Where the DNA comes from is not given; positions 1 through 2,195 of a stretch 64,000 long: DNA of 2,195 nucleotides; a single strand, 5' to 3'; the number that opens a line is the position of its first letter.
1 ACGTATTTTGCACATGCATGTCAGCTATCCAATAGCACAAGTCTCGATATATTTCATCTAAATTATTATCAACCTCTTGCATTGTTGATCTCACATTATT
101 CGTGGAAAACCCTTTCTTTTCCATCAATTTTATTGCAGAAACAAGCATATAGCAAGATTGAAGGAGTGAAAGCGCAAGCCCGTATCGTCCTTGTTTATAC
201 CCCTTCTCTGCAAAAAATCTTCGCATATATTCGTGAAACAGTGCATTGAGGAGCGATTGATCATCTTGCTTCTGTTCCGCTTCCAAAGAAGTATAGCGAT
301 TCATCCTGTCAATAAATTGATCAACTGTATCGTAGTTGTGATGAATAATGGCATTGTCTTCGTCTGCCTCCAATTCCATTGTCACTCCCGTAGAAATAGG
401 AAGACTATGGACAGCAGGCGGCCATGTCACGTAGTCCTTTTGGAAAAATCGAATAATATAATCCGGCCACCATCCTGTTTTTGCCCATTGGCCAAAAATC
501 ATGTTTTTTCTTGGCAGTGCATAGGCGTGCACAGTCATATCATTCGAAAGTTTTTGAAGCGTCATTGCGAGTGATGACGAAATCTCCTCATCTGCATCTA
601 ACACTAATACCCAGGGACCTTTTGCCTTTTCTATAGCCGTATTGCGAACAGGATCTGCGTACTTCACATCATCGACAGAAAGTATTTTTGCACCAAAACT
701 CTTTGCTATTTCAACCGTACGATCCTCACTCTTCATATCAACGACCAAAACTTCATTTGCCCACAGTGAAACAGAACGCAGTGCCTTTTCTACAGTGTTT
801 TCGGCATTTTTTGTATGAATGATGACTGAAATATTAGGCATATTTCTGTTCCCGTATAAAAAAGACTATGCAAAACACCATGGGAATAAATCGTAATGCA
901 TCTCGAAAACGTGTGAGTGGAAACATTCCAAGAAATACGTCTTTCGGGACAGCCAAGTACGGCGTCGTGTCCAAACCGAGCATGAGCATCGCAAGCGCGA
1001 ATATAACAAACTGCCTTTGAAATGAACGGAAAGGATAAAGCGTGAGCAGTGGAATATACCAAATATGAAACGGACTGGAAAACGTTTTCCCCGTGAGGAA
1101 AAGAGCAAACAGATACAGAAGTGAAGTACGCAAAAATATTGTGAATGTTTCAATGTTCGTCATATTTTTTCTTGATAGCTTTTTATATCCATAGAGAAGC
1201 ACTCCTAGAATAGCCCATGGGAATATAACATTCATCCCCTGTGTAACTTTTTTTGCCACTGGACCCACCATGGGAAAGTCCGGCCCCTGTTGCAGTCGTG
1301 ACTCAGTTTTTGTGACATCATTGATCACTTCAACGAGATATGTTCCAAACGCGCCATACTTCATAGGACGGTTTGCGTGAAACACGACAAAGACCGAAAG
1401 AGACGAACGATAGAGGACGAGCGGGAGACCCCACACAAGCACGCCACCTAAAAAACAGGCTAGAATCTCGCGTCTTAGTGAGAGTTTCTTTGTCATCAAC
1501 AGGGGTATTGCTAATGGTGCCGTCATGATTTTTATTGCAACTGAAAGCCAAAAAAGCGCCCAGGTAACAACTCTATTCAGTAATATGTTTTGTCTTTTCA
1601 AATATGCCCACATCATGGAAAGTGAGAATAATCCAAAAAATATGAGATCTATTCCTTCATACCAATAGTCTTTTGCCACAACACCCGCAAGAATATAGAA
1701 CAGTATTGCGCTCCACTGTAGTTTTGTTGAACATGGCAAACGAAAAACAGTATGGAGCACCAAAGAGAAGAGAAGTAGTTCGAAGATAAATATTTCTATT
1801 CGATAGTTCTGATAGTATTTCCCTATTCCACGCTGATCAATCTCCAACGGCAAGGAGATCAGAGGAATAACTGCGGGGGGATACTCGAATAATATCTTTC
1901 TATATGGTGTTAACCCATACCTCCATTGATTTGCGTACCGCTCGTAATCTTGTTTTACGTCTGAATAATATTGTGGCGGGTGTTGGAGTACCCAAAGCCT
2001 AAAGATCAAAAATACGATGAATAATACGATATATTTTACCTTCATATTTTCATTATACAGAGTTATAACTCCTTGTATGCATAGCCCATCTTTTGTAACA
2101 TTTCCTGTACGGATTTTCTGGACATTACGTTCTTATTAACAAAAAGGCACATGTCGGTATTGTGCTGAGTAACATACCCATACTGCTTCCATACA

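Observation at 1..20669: Very large extracytoplasmic glycan-assembly locus built around eight GT-C fold membrane glycosyltransferases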

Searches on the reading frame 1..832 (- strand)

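Call 34: search_protein_families(library=ncbifam, proteins=[window:1-832:-], max_evalue=0.00001)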
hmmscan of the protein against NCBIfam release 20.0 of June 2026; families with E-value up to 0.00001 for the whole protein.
window:1-832:- (277 aa): 5 families
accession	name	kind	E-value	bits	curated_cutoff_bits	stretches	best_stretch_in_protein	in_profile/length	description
TIGR04283.1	glyco_like_mftF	equivalog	1.1e-11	44.7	182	1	1-99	1-100/221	TIGR04283 family arsenosugar biosynthesis glycosyltransferase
NF010496.0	PRK13915.1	equivalog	1.1e-07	31.3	262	1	1-57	33-95/307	glucosyl-3-phosphoglycerate synthase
NF007482.0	PRK10073.1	equivalog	1.3e-07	30.9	423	1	1-97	8-111/334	glycosyltransferase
TIGR04182.1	glyco_TIGR04182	equivalog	3.1e-07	30.1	325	1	2-87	3-88/293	S-layer glycoprotein N-glycosyltransferase AglJ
NF047683.1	TeichurnBiosyTuaG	equivalog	7.8e-06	25.7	400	0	1-86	8-101/252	teichuronic acid biosynthesis protein TuaG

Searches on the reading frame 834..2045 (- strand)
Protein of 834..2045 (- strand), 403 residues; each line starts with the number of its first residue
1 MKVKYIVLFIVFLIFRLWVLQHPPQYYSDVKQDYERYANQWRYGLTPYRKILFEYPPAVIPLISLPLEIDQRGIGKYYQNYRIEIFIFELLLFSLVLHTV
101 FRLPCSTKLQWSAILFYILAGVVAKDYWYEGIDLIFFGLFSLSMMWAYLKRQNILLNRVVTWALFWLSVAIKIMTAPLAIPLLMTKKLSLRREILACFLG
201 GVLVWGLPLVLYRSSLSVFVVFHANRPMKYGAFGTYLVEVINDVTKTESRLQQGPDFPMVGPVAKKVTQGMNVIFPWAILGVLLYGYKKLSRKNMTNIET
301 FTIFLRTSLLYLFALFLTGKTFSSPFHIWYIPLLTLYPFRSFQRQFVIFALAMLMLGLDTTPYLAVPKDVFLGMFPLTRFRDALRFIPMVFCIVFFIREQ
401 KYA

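Call 3: search_protein_families(library=pfam, proteins=[window:834-2045:-], max_evalue=0.01)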
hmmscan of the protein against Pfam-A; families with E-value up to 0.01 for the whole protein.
window:834-2045:- (403 aa): 1 family
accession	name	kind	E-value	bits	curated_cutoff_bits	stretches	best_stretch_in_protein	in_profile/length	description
PF05857.17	TraX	-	0.0014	19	25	0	87-191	89-194/217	TraX protein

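Call 11: search_protein_families(library=ncbifam, proteins=[window:834-2045:-], max_evalue=1)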
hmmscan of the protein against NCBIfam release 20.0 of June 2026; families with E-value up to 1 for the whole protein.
window:834-2045:- (403 aa): 0 families

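Call 13: find_homologous_proteins(query=window:834-2045:-)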
Query window:834-2045:- (403 aa): 96 proteins with E <= 0.001 among 5125 candidates.
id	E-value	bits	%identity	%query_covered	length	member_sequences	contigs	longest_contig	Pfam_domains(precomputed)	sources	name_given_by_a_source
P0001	4.2e-265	897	100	100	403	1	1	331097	-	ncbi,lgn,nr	ncbi:MAG: hypothetical protein HZA34_01495 [Candidatus Pacebacteria bacterium]|nr:hypothetical prote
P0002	2.9e-206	704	89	87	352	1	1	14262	-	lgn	-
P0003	2.7e-153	529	60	97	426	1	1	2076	-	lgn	-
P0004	8.7e-152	524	60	96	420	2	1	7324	-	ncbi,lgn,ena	-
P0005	1.6e-148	514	56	99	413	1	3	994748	-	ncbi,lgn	-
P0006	9.3e-148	511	56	99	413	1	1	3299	-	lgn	-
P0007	4.1e-147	509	58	99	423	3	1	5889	-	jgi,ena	-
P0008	2.4e-146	506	55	99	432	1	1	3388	-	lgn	-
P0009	3.9e-146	506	56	99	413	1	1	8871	-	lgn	-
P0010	8.5e-145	501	56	100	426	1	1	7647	-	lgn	-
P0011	4.9e-143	495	54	99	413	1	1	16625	-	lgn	-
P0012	3.4e-142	493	54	99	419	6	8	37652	-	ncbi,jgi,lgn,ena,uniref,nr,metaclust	ncbi:hypothetical protein A2863_00470 [Candidatus Woesebacteria bacterium RIFCSPHIGHO2_01_FULL_38_9b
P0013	7.7e-136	472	54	98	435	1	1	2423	-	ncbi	-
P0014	3.5e-135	470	53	99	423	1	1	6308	-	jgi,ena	-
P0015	1.4e-134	468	53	98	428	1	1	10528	-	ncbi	-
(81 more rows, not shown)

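Call 16: search_solved_structures(query=A1, max_evalue=10, show_alignments=2)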
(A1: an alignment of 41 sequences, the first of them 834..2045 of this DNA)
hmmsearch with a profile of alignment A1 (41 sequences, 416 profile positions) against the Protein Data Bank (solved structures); distinct sequences matched with E-value up to 10: 1.
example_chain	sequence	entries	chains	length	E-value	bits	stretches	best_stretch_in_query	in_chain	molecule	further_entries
1inz_A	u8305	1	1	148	1.6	10.7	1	242-314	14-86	EPS15-INTERACTING PROTEIN(EPSIN)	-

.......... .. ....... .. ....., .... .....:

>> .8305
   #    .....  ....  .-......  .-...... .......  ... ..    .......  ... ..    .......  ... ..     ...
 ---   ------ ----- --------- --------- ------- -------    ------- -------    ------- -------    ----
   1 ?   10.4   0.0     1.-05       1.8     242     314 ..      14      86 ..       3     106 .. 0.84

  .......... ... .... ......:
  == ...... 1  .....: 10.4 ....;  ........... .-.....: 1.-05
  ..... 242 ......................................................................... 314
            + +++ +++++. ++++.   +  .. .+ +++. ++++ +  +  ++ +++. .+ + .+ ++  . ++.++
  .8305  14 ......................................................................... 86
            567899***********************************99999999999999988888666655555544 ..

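Call 21: find_encoding_contigs(protein=P0001, flank=10000, max_places=3)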
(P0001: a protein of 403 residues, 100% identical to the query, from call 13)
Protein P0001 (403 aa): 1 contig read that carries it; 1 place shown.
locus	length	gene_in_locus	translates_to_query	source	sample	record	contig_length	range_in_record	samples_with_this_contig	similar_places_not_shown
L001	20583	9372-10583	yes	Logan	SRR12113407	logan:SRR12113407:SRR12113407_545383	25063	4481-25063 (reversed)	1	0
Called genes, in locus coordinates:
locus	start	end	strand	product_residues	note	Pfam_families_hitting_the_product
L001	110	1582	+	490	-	PF02366:PMT (weak), PF13231:PMT_2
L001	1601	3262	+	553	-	-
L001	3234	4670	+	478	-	PF01943:Polysacc_synt, PF13440:Polysacc_synt_3, PF03023:MurJ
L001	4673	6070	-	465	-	PF13231:PMT_2 (weak)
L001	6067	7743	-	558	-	-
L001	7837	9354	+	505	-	-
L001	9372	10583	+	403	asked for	-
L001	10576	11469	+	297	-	PF00535:Glycos_transf_2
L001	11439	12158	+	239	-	PF13641:Glyco_tranf_2_3, PF00535:Glycos_transf_2, PF10111:Glyco_tranf_2_2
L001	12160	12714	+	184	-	PF05148:Methyltransf_8 (weak), PF13489:Methyltransf_23, PF13847:Methyltransf_31 (weak), PF08241:Methyltransf_11, PF08242:Methyltransf_12 (weak), PF13649:Methyltransf_25 (weak), PF01209:Ubie_methyltran (faint)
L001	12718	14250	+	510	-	PF13231:PMT_2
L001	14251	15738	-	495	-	-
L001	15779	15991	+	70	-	PF07866:DUF1653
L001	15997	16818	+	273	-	PF01370:Epimerase, PF02719:Polysacc_synt_2, PF04321:RmlD_sub_bind, PF13460:NAD_binding_10 (weak), PF07993:NAD_binding_4 (faint)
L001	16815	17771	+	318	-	PF00535:Glycos_transf_2, PF13641:Glyco_tranf_2_3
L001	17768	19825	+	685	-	-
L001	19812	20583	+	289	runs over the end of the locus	PF00535:Glycos_transf_2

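Call 22: find_related_loci(query=A1, collection=genome_contigs, flank=10000)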
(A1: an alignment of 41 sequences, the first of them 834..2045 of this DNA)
Query A1 (403 aa) in genome_contigs; peptide patterns used: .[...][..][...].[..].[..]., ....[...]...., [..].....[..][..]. (x = any residue, [..] = any of these).
105 stretches matched a pattern; 48 encode a relative of the query (tblastn E <= 1e-3); 46 distinct loci.
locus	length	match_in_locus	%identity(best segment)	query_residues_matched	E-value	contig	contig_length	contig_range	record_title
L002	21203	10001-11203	55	3-399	1e-146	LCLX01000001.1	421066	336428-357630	MAG: Microgenomates group bacterium GW2011_GWC1_46_15 UX36_C0001, whole genome shotgun sequence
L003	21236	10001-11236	47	2-398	1e-118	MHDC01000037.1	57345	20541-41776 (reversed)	MAG: Microgenomates group bacterium RBG_16_45_19 RBG_16_scaffold_59, whole genome shotgun sequence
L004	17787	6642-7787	46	22-402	3e-105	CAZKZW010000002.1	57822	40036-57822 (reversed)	MAG TPA_asm: uncultured Pseudomonadales bacterium isolate SRP192927_co3_66 genome assembly, contig: NODE_863_length_5782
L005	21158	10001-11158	44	11-401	2e-103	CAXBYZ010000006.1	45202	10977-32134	MAG TPA_asm: uncultured bacterium isolate SRR3724644_binner12_Refined_54 genome assembly, contig: ERZ4200978.297, whole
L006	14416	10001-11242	41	16-402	2e-97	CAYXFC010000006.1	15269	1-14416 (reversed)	MAG TPA_asm: uncultured Pseudomonadales bacterium isolate binchicken_co387_139 genome assembly, contig: NODE_4570_length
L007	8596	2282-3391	42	5-394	3e-96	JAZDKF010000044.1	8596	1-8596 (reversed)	MAG: Candidatus Beckwithbacteria bacterium isolate MEGAHIT-group-0.521 k141_524556, whole genome shotgun sequence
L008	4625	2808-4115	39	6-390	5e-95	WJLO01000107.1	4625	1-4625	MAG: Candidatus Paceibacterota bacterium isolate Bin_542 k141_4319417, whole genome shotgun sequence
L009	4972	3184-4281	42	5-390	2e-94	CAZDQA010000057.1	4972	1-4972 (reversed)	MAG TPA_asm: uncultured Pseudomonadales bacterium isolate binchicken_co220_119 genome assembly, contig: NODE_11347_lengt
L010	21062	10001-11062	42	6-369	9e-94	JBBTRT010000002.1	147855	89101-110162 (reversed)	MAG: Patescibacteria group bacterium isolate H52-bin002_1 H52_bin002_1_000000000002, whole genome shotgun sequence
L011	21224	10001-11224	44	4-401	1e-93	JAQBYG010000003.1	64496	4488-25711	MAG: bacterium isolate casp150-mb.307 NODE_1094_length_64496_cov_0.094244, whole genome shotgun sequence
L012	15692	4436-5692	41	6-401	7e-93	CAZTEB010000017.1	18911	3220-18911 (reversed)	MAG TPA_asm: uncultured Pseudomonadales bacterium isolate SRP334346_co1_115 genome assembly, contig: NODE_2515_length_18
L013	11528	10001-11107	41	1-390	3e-91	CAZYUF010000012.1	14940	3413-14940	MAG TPA_asm: uncultured Pseudomonadales bacterium isolate SRP118108_co4_340 genome assembly, contig: NODE_3409_length_14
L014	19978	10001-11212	41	16-399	8e-91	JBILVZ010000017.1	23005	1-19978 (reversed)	MAG: Methylococcaceae bacterium isolate ME2018-08-25_3300042355_group8_bin66 Rohwer_bin1527_scaffold_529_c1, whole genom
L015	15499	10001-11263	40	8-399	5e-91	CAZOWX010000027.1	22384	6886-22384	MAG TPA_asm: uncultured Pseudomonadales bacterium isolate SRP286056_co2_574 genome assembly, contig: NODE_3418_length_22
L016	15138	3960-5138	40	10-390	8e-87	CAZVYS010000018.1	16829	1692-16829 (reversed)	MAG TPA_asm: uncultured Pseudomonadales bacterium isolate SRP077602_co2_364 genome assembly, contig: NODE_5118_length_16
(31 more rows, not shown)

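Call 30: predict_structure(alignment_id=A1)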
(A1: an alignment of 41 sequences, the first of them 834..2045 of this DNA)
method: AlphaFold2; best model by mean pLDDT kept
length: 403 residues; sequences in the alignment: 41
mean_pLDDT: 91.1   pTM: 0.92
mean pLDDT of the five models: 91.1, 91.1, 90.7, 89.6, 88.5
residues with pLDDT >= 90: 295; 70-90: 86; 50-70: 17; < 50: 5
segments of 3 or more residues with pLDDT < 50: 47-50
pLDDT, mean of each block of 10 residues (from residue 1): 91 98 87 85 61 71 92 96 97 98 97 98 94 95 98 98 95 93 96 97 82 68 82 95 96 91 96 95 97 93 98 95 84 98 98 94 80 88 94 95 52
secondary structure, 60 per line:
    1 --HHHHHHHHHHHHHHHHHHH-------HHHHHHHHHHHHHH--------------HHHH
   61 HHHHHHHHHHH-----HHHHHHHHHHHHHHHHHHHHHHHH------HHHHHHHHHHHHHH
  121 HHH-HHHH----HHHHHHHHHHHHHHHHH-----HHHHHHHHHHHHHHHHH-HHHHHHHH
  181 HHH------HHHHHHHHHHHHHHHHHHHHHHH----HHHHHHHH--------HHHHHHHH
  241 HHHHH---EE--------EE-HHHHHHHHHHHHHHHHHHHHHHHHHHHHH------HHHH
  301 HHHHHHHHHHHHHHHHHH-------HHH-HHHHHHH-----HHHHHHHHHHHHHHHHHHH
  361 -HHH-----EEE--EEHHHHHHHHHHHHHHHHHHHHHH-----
elements in order: H3-21 H29-42 H57-71 H77-100 H107-123 H125-128 H133-149 H155-171 H173-183 H190-212 H217-224 H233-245 H262-290 H297-318 H330-336 H342-360 E370-372 H377-398
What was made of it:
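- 834..2045 (-): A: 403-aa GT-C of the ALG3/PIG-M/PimE (GT87-like) structural class. The family has no Pfam or NCBIfam model. AF2 pLDDT 91 (call 30).
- Checked: A: AlphaFold model with pLDDT 91 (call 30).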

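Call 46: search_protein_families(library=pfam, proteins=[L001:12718-14250:+, L001:14251-15738:-, L001:17768-19825:+, L001:15997-16818:+, L001:16815-17771:+, L001:11439-12158:+, L001:10576-11469:+], max_evalue=0.01)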
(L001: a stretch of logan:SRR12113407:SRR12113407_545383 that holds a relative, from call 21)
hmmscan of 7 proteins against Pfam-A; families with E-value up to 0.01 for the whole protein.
L001:12718-14250:+ (510 aa): 1 family
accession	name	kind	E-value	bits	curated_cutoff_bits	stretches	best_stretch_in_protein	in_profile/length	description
PF13231.12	PMT_2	-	1.4e-06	29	26.1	1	63-210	1-151/160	Dolichyl-phosphate-mannose-protein mannosyltransferase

L001:14251-15738:- (495 aa): 0 families

L001:17768-19825:+ (685 aa): 0 families

L001:15997-16818:+ (273 aa): 6 families
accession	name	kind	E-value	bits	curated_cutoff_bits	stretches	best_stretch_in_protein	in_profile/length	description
PF04321.23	RmlD_sub_bind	-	6e-28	98.2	27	1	4-232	2-240/287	RmlD substrate binding domain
PF01370.27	Epimerase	-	1.8e-13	50.9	20.9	1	5-168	1-195/240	NAD dependent epimerase/dehydratase family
PF02719.21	Polysacc_synt_2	-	3.6e-10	40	20.2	1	40-135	57-153/293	Polysaccharide biosynthesis protein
PF07993.18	NAD_binding_4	-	6.1e-06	26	20.1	1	117-152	174-213/258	Male sterility protein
PF13460.12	NAD_binding_10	-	1.6e-05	25.3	27.2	1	42-146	44-146/184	NAD(P)H-binding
PF01073.25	3Beta_HSD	-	0.00017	21.1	22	1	40-129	48-134/280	3-beta hydroxysteroid dehydrogenase/isomerase family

L001:16815-17771:+ (318 aa): 3 families
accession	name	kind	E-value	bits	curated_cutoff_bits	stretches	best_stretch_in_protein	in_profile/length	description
PF00535.33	Glycos_transf_2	-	4.4e-10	40.2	23.3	1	11-168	2-132/168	Glycosyl transferase family 2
PF13641.12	Glyco_tranf_2_3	-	7.4e-09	36.4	27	1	9-267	3-230/230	Glycosyltransferase like family 2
PF13632.12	Glyco_trans_2_3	-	5.6e-05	23.5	27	1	190-278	73-160/198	Glycosyl transferase family group 2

L001:11439-12158:+ (239 aa): 7 families
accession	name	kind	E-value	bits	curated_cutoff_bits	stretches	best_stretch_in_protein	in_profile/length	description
PF00535.33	Glycos_transf_2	-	4.3e-36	124.8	23.3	1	17-143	1-130/168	Glycosyl transferase family 2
PF13641.12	Glyco_tranf_2_3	-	1.2e-10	42.3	27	1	16-143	3-132/230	Glycosyltransferase like family 2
PF10111.15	Glyco_tranf_2_2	-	3.3e-08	33.8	27.3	1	17-113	1-103/276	Glycosyltransferase like family 2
PF13704.12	Glyco_tranf_2_4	-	0.00035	21.5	27.5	1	24-101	2-81/98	Glycosyl transferase family 2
PF13506.12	Glyco_transf_21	-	0.0027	17.6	21.7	1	78-156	17-93/174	Glycosyl transferase family 21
PF01808.24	AICARFT_IMPCHas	-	0.0038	17.2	25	1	29-103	178-245/311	AICARFT/IMPCHase bienzyme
PF09919.14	DUF2149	-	0.0046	17.7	27.1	1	33-97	28-90/92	Uncharacterized conserved protein (DUF2149)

L001:10576-11469:+ (297 aa): 3 families
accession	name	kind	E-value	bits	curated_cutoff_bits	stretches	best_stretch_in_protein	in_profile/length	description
PF00535.33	Glycos_transf_2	-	3.5e-16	60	23.3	1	5-126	1-135/168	Glycosyl transferase family 2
PF13704.12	Glyco_tranf_2_4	-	0.00016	22.6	27.5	1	12-87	2-84/98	Glycosyl transferase family 2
PF10111.15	Glyco_tranf_2_2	-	0.0022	18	27.3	1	5-90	1-97/276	Glycosyltransferase like family 2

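Call 70: search_protein_representatives(alignment_id=A1)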
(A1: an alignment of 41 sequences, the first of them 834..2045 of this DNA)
Query: 41 sequences, 416 profile positions. Proteins with E-value up to 0.001 (for the whole library): 989; up to 1e-10: 219; up to 1e-30: 58. The best 150 are listed.
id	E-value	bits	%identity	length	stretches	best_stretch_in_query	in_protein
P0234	1.2e-162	557.9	-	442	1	1-412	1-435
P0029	5.6e-160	549.1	-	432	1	8-413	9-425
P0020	7.2e-160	548.8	-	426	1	5-413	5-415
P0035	4.9e-158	542.7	-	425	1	4-413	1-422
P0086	4.7e-156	536.2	-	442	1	7-408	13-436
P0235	3.4e-154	530.1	-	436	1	5-413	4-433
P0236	3.9e-143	493.6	-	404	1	4-411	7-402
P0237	1.2e-141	488.7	-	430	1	5-413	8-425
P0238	2.2e-139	481.3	-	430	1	6-412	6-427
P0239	4.9e-135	467.0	-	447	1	9-411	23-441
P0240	5.2e-134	463.6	-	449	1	8-408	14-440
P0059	1.8e-131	455.2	-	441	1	7-414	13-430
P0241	4.7e-130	450.6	-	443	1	4-413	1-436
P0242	5.2e-126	437.2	-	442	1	5-411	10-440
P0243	1.4e-120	419.4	-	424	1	6-412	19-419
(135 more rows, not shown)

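Call 72: search_protein_families(library=pfam, alignment_id=A5, max_evalue=0.001)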
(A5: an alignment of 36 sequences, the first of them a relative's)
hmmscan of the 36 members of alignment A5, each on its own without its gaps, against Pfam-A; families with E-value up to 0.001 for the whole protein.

A. member 1, P0285 (419 aa): 1 family
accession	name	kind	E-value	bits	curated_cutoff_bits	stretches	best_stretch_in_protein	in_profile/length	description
PF09594.16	GT87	-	2.1e-07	31.4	25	1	61-229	3-149/237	Glycosyltransferase family 87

B. families by the number of members that match (of 36 scanned): 4 families
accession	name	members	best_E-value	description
PF09594.16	GT87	21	2.1e-13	Glycosyltransferase family 87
PF05007.19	Mannosyl_trans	7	1.1e-06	Mannosyltransferase (PIG-M)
PF06728.19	PIG-U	2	7.1e-05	GPI transamidase subunit PIG-U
PF05208.19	ALG3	1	0.00018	ALG3 protein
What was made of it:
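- On GT87 (PimE / Rv2181-type polyprenol-P-Man mannosyltransferases): Of the distant relatives found with the A profile, 21 of 36 do hit it (call 72).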
